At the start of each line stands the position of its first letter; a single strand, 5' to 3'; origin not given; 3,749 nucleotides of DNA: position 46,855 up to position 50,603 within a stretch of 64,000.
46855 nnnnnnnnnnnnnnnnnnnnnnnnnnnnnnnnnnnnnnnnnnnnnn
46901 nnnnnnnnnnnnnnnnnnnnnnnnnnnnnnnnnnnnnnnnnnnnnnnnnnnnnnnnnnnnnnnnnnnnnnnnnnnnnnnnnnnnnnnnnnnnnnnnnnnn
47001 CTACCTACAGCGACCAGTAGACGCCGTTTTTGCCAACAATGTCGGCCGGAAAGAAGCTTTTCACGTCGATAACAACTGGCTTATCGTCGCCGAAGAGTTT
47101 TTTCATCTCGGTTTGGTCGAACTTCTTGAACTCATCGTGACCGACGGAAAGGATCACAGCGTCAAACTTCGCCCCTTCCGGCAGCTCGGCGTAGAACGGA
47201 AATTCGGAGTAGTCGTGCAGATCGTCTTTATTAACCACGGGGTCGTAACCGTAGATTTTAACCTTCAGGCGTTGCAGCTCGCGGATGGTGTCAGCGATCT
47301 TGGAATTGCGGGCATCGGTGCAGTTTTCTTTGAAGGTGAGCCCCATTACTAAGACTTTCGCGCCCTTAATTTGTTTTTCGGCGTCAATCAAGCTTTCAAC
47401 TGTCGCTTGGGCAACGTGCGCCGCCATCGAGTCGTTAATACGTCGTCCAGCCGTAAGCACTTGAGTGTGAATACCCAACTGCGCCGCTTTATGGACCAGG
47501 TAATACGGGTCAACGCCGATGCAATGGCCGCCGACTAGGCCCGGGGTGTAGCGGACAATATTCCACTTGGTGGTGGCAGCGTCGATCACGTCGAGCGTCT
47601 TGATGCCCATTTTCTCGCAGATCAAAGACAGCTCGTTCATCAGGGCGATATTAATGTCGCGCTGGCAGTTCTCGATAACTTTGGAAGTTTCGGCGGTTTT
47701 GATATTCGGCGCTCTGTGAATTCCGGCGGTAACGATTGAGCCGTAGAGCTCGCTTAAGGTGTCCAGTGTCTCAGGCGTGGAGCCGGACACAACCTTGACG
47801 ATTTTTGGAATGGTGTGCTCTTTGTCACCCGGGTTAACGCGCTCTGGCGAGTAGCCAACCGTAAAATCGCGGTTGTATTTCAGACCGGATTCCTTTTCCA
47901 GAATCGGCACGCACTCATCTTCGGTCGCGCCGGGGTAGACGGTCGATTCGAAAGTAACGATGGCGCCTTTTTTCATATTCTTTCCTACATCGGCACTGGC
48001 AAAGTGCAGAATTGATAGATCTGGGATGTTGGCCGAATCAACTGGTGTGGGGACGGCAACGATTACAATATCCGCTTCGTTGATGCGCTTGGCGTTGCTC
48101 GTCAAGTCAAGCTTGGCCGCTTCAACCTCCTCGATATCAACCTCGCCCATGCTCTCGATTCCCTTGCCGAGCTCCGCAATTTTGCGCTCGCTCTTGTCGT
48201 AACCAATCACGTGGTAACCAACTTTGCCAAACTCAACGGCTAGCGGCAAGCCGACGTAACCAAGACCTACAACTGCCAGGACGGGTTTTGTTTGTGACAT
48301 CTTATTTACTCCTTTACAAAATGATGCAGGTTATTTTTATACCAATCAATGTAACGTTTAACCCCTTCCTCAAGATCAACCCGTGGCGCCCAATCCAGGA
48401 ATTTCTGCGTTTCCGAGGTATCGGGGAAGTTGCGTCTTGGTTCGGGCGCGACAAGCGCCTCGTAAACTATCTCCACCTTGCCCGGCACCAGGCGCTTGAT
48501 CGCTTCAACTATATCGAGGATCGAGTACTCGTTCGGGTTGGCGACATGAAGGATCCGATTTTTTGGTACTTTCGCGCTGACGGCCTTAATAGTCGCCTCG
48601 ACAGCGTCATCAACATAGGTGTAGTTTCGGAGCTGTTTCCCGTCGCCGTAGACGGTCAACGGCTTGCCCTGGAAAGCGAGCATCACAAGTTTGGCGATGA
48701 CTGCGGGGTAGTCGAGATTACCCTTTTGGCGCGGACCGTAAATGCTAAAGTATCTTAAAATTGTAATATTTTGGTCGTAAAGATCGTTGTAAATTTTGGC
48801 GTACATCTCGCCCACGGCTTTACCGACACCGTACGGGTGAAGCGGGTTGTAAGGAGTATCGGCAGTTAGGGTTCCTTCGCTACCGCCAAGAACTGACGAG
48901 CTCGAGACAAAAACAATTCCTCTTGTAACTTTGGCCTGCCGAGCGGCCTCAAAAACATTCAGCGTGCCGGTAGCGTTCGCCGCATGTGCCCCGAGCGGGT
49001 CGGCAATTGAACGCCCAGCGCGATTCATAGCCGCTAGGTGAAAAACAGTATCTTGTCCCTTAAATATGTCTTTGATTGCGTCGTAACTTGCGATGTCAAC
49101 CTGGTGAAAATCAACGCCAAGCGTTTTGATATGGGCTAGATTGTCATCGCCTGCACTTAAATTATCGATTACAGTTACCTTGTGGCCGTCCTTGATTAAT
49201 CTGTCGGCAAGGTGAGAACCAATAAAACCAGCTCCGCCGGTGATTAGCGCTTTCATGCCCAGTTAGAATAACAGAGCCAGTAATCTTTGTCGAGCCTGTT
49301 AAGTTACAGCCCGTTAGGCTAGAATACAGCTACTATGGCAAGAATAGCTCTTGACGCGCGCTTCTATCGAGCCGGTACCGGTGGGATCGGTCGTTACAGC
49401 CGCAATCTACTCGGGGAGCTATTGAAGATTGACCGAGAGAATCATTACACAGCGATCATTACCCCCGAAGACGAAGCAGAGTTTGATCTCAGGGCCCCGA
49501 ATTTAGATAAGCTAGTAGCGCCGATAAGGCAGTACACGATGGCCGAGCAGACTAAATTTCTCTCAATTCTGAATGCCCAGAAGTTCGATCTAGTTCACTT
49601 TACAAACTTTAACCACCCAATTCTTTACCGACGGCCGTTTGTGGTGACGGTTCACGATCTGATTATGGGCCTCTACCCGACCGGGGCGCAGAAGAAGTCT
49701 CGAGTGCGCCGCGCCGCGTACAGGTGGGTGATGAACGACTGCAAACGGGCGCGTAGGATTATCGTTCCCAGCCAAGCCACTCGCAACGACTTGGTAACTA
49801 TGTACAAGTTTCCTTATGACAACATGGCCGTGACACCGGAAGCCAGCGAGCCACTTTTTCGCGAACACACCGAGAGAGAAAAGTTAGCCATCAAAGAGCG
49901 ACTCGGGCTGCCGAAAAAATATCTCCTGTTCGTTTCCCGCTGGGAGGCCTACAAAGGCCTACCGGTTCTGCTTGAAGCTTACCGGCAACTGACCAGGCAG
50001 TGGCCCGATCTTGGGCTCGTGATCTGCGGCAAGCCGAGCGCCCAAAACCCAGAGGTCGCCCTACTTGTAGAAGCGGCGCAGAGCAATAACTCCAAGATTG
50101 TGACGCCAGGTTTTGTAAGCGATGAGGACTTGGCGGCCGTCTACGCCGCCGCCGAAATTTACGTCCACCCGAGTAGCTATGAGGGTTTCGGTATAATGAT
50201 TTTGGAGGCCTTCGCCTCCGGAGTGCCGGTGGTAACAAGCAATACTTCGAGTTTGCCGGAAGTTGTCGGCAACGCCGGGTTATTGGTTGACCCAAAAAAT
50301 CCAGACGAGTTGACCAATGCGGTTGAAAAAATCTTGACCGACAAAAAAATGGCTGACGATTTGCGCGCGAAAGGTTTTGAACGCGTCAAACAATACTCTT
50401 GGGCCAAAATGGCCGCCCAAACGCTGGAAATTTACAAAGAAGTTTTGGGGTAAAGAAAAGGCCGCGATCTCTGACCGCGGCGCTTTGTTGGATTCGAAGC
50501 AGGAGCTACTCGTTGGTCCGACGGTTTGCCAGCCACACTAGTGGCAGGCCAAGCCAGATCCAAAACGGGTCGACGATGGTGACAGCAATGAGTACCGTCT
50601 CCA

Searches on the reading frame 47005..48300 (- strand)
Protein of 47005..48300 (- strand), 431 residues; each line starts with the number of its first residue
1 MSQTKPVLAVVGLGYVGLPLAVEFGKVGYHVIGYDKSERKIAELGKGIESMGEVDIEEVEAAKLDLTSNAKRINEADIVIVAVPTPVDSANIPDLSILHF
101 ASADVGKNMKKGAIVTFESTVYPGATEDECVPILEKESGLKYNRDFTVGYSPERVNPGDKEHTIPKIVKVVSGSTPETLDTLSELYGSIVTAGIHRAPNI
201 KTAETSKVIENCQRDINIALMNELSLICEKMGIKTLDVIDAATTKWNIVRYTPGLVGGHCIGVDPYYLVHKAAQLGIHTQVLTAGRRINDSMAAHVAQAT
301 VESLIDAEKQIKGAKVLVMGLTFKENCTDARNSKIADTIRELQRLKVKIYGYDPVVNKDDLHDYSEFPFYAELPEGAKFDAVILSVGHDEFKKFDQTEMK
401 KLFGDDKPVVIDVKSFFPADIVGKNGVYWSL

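Call 19: search_protein_families(library=pfam, proteins=[window:47005-48300:-], max_evalue=0.001)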
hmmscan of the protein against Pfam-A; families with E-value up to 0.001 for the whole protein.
window:47005-48300:- (431 aa): 6 families
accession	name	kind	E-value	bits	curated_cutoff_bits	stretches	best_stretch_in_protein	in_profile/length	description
PF03721.20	UDPG_MGDP_dh_N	-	3.9e-36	124.8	27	1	9-182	4-184/187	UDP-glucose/GDP-mannose dehydrogenase family, NAD binding domain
PF00984.24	UDPG_MGDP_dh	-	2e-25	89.2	25.4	1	201-290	1-93/94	UDP-glucose/GDP-mannose dehydrogenase family, central domain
PF03720.21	UDPG_MGDP_dh_C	-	4.4e-21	75.6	30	1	317-416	1-100/103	UDP-glucose/GDP-mannose dehydrogenase family, UDP binding domain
PF03446.21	NAD_binding_2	-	1.2e-05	25.8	21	1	8-127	2-101/161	NAD binding domain of 6-phosphogluconate dehydrogenase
PF03807.23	F420_oxidored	-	3.6e-05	24.7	21.6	1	8-86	2-70/94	NADP oxidoreductase coenzyme F420-dependent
PF02826.25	2-Hacid_dh_C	-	0.00073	19.4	25.1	0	7-84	38-100/178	D-isomer specific 2-hydroxyacid dehydrogenase, NAD binding domain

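Call 64: search_protein_families(library=ncbifam, proteins=[window:47005-48300:-], max_evalue=0.00001)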
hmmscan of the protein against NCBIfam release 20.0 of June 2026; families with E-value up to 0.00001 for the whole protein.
window:47005-48300:- (431 aa): 6 families
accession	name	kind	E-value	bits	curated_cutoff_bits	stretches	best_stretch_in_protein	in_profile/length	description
NF011729.0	PRK15182.1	equivalog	2.4e-125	418.7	592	1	8-420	9-419/425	Vi polysaccharide biosynthesis UDP-N-acetylglucosamine C-6 dehydrogenase TviB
TIGR03026.1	NDP-sugDHase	subfamily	1.5e-114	383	189.8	1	8-414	3-412/413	nucleotide sugar dehydrogenase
NF040825.1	UDPMaNacDH_Arch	equivalog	1.6e-66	224.9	750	1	8-412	3-396/418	UDP-N-acetyl-D-mannosamine dehydrogenase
NF008286.0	PRK11064.1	equivalog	1.4e-61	208.4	459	1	8-403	6-411/420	UDP-N-acetyl-D-mannosamine dehydrogenase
NF041297.1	UDPGDh_AglM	equivalog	1.2e-46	159.5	670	1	8-413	3-413/429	UDP-glucose 6-dehydrogenase AglM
NF047673.2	TeichurnBiosyTuaD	equivalog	1e-37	130.4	700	1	8-427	4-424/439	UDP-glucose 6-dehydrogenase TuaD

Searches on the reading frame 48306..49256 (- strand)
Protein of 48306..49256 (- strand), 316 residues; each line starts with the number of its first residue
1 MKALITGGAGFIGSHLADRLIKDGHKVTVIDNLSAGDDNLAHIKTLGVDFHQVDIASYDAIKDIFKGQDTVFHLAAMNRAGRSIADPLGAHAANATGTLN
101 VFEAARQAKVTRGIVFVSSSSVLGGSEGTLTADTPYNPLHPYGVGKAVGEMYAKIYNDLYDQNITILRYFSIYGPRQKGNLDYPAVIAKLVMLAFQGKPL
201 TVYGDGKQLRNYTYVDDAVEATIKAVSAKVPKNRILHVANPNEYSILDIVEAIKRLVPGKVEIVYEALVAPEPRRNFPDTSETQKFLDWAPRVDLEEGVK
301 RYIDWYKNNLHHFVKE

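Call 19: search_protein_families(library=pfam, proteins=[window:48306-49256:-], max_evalue=0.001)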
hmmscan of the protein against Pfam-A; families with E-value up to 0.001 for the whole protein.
window:48306-49256:- (316 aa): 12 families
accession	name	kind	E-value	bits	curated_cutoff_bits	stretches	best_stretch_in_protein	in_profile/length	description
PF01370.27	Epimerase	-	1.2e-55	189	20.9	1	3-236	1-237/240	NAD dependent epimerase/dehydratase family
PF16363.11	GDP_Man_Dehyd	-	6.1e-51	174.3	27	1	4-301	1-331/332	GDP-mannose 4,6 dehydratase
PF01073.25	3Beta_HSD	-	3.1e-24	85.9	22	1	4-228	1-231/280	3-beta hydroxysteroid dehydrogenase/isomerase family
PF04321.23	RmlD_sub_bind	-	6.6e-22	78.3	27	1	1-279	1-248/287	RmlD substrate binding domain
PF07993.18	NAD_binding_4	-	2.7e-13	50.1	20.1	1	59-221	80-257/258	Male sterility protein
PF02719.21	Polysacc_synt_2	-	4.1e-13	49.6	20.2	1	4-257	2-247/293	Polysaccharide biosynthesis protein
PF13460.12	NAD_binding_10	-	1e-10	42.3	27.2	1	7-129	1-108/184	NAD(P)H-binding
PF05368.20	NmrA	-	7.2e-07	29.5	27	1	4-85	6-85/298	NmrA-like family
PF00106.31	adh_short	-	1e-06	28.8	26.6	1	3-67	3-70/195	short chain dehydrogenase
PF03435.24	Sacchrp_dh_NADP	-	7.2e-06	26.8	25.1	1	8-76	5-77/129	Saccharopine dehydrogenase NADP binding domain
PF13561.12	adh_short_C2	-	0.00012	22.2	27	0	12-120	8-131/236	Enoyl-(Acyl carrier protein) reductase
PF08659.16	KR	-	0.00016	22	22.6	1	4-125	4-143/180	KR domain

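Call 64: search_protein_families(library=ncbifam, proteins=[window:48306-49256:-], max_evalue=0.00001)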
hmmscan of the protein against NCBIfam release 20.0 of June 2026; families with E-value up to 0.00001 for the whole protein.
window:48306-49256:- (316 aa): 32 families (the best 25 are shown)
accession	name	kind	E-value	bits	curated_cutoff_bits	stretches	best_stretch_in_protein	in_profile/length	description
TIGR01181.1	dTDP_gluc_dehyt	equivalog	3.2e-48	164.5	365.1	1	3-310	2-315/321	dTDP-glucose 4,6-dehydratase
TIGR01179.1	galE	equivalog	5.3e-45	153.7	262.3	1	3-310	2-329/332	UDP-glucose 4-epimerase GalE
TIGR04180.1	EDH_00030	hypoth_equivalog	6.2e-40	137.1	475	1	4-293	2-296/297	NAD-dependent 4,6-dehydratase LegB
NF011728.1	PRK15181.1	equivalog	7.9e-40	136.9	760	1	3-308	18-339/348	Vi polysaccharide biosynthesis UDP-N-acetylglucosaminuronic acid C-4 epimerase TviC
NF007490.0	PRK10084.1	subfamily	7.7e-31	107.4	649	2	130-311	155-339/361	dTDP-glucose 4,6-dehydratase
NF007582.0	PRK10217.1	equivalog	1.5e-29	103.2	698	1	2-309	3-334/355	dTDP-glucose 4,6-dehydratase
TIGR02197.1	heptose_epim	equivalog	2.7e-29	102.3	274.6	1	4-308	2-315/316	ADP-glyceromanno-heptose 6-epimerase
NF007956.0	PRK10675.1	subfamily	4e-27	95.2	394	1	1-307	1-330/338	UDP-glucose 4-epimerase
NF042422.1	oxyalk_red_OleD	equivalog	1.6e-25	90.1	580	1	1-231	1-220/329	2-alkyl-3-oxoalkanoate reductase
TIGR01214.1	rmlD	equivalog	1.5e-20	73.5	224.05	1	3-261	2-230/285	dTDP-4-dehydrorhamnose reductase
NF042423.1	oxyalk_red_Shew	equivalog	8.1e-20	71.1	580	1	2-229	10-224/331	2-alkyl-3-oxoalkanoate reductase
NF043036.1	ErythonDh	equivalog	1.3e-19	70.6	325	1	1-153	1-160/321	D-erythronate dehydrogenase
TIGR03466.1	HpnA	hypoth_equivalog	2.5e-19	69.3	367.65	1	1-135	1-129/327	hopanoid-associated sugar epimerase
NF008872.0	PRK11908.1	equivalog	2.6e-18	66.2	294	1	1-257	2-271/349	bifunctional UDP-4-keto-pentose/UDP-xylose synthase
TIGR02622.1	CDP_4_6_dhtase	equivalog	6.1e-18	65.1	278.45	1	2-160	6-172/352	CDP-glucose 4,6-dehydratase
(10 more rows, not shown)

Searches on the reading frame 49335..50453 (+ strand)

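Call 19: search_protein_families(library=pfam, proteins=[window:49335-50453:+], max_evalue=0.001)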
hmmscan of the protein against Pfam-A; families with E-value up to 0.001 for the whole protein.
window:49335-50453:+ (372 aa): 6 families
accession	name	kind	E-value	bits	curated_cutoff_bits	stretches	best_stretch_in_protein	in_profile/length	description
PF00534.26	Glycos_transf_1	-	6.8e-39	133.6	26.4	1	184-348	5-170/172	Glycosyl transferases group 1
PF13692.12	Glyco_trans_1_4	-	1.5e-32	113.3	27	1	195-336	2-142/142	Glycosyl transferases group 1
PF13439.12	Glyco_transf_4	-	9.8e-19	68.4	28.5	1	16-168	2-163/170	Glycosyltransferase Family 4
PF20706.3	GT4-conflict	-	4.9e-15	55.8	26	1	194-361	197-383/385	Family 4 Glycosyltransferase in conflict systems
PF13579.12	Glyco_trans_4_4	-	1.2e-11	45.7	29.7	1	16-168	1-156/158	Glycosyl transferase 4-like domain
PF13524.12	Glyco_trans_1_2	-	4.1e-10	40.2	25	1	218-364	8-143/144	Glycosyl transferase-like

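Call 64: search_protein_families(library=ncbifam, proteins=[window:49335-50453:+], max_evalue=0.00001)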
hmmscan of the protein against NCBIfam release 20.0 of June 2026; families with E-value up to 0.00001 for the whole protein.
window:49335-50453:+ (372 aa): 39 families (the best 25 are shown)
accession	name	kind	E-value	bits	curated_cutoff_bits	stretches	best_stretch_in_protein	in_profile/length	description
TIGR02149.1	glgA_Coryne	subfamily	1.3e-38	133.2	302.4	1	92-371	99-391/391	glycogen synthase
TIGR04047.1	MSMEG_0565_glyc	hypoth_equivalog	4.9e-32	111.4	259.85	1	136-369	136-373/373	MSMEG_0565 family glycosyltransferase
TIGR03449.1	mycothiol_MshA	equivalog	6.3e-31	107.7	462.5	1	117-370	146-403/406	D-inositol-3-phosphate glycosyltransferase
NF053787.1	GlcN_PG_synth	equivalog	1.3e-26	93.3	480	1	123-371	128-360/361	N-acetylglucosaminyl phosphatidylglycerol synthase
NF038295.1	EPS_HpsP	equivalog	1e-25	90.5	550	1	62-370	71-387/388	hormogonium polysaccharide biosynthesis glycosyltransferase HpsP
NF047684.1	TeichurnBiosyTuaC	equivalog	7.5e-22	77.8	550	1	100-371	133-390/391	teichuronic acid biosynthesis protein TuaC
NF041876.1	EPS_EpsE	equivalog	1.3e-21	77.3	400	1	197-364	217-389/389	exopolysaccharide biosynthesis GT4 family glycosyltransferase EpsE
TIGR04157.1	glyco_rSAM_CFB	subfamily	4.2e-21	75.4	400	1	130-363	161-402/406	TIGR04157 family glycosyltransferase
TIGR03088.1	stp2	hypoth_equivalog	4.9e-21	75.2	409.05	1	179-371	179-374/374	TIGR03088 family PEP-CTERM/XrtA system glycosyltransferase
TIGR03999.1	thiol_BshA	equivalog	8e-19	67.8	273.7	1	180-371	183-374/375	N-acetyl-alpha-D-glucosaminyl L-malate synthase BshA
TIGR02095.1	glgA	subfamily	1.3e-18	67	328.45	1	179-369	275-476/477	glycogen/starch synthase, ADP-glucose type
TIGR04063.1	stp3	hypoth_equivalog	2.3e-18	66.3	442.05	1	134-371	153-396/397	TIGR04063 family PEP-CTERM/XrtA system glycosyltransferase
NF038298.1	EPS_HpsO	equivalog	2e-17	63.1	575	1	199-370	206-387/388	hormogonium polysaccharide biosynthesis glycosyltransferase HpsO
NF053513.1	Gtran_IagA_BgsA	equivalog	7.8e-17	61.3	460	1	129-371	96-332/333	LTA glycolipid anchor biosynthesis glycosyltransferase, IagA/BgsA family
NF046085.1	XrtY_assoc_Gly1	equivalog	2e-15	56.6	400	1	196-371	211-385/387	XrtY-associated glycosyltransferase XYAG1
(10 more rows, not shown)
